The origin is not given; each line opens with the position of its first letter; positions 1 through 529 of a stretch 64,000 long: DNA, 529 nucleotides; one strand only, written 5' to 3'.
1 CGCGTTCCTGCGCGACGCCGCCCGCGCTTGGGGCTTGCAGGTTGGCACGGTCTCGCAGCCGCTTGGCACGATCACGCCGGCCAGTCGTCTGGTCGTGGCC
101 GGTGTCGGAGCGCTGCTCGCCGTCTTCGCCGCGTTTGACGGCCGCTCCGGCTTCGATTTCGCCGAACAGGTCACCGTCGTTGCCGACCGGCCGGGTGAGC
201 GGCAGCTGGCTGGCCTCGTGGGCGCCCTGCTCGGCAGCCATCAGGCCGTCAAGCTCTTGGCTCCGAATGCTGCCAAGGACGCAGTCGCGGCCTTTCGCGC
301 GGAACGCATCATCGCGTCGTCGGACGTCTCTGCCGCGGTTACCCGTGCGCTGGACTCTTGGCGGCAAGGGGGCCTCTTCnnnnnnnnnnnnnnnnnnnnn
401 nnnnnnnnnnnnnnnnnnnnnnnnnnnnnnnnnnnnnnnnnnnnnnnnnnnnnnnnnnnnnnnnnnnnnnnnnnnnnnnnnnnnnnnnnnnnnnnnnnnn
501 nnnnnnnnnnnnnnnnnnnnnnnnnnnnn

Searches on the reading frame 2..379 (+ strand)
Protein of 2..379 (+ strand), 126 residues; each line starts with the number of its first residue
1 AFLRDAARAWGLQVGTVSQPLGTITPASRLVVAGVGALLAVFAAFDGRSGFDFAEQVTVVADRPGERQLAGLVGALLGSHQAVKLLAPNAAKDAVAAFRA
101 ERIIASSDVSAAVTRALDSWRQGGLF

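Call 12: search_protein_families(library=pfam, proteins=[window:2-379:+], max_evalue=0.01)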
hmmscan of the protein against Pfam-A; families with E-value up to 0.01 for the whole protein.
window:2-379:+ (126 aa): 0 families

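Call 15: search_protein_families(library=padloc, proteins=[window:2-379:+], max_evalue=0.001)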
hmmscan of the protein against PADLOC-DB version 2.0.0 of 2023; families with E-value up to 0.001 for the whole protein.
window:2-379:+ (126 aa): 0 families
